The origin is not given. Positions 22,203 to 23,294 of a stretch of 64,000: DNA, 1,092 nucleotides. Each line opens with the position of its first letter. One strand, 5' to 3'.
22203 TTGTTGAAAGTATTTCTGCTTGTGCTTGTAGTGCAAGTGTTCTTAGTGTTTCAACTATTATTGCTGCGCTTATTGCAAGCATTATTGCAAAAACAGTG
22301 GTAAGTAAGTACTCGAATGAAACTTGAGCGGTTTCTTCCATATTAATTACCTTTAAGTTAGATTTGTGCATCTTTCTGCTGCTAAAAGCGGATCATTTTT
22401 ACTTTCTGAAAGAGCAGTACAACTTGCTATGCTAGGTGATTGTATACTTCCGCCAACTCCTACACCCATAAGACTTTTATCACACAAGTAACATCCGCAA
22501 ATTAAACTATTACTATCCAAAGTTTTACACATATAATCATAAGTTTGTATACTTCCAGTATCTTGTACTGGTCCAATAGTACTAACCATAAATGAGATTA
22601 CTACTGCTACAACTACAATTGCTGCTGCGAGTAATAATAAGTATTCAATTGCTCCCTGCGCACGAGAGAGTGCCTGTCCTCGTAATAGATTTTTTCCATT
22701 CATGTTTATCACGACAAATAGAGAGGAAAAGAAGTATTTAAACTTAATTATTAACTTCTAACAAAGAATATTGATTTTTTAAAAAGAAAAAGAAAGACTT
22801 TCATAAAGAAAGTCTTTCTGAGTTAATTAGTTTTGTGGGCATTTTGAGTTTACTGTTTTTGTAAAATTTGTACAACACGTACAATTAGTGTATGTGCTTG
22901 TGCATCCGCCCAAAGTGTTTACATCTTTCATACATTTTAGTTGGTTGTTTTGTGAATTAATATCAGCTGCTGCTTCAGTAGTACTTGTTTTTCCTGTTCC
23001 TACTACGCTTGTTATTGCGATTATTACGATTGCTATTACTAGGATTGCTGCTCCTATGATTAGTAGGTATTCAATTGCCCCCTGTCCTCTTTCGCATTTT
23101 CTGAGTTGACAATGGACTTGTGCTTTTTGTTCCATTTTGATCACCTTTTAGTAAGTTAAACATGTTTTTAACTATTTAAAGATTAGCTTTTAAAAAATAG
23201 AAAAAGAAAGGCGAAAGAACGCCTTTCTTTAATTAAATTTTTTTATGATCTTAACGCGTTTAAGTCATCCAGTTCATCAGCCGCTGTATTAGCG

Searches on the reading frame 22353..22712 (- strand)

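Call 86: search_protein_families(library=pfam, max_evalue=0.01, proteins=[window:22353-22712:-])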
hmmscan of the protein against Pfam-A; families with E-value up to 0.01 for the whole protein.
window:22353-22712:- (119 aa): 1 family
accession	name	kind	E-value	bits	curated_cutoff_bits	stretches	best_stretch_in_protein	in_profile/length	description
PF04021.17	Class_IIIsignal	-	3.5e-07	30.4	23.7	1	16-42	1-27/27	Class III signal peptide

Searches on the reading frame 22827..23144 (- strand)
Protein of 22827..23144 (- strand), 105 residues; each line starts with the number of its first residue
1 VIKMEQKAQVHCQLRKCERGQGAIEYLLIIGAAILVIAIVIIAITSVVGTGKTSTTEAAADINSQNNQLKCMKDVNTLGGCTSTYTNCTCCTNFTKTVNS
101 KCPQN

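Call 86: search_protein_families(library=pfam, max_evalue=0.01, proteins=[window:22827-23144:-])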
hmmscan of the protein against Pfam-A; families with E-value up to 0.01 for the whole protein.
window:22827-23144:- (105 aa): 1 family
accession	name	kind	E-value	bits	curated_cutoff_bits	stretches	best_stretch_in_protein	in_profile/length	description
PF04021.17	Class_IIIsignal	-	1.2e-05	25.6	23.7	1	19-42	2-25/27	Class III signal peptide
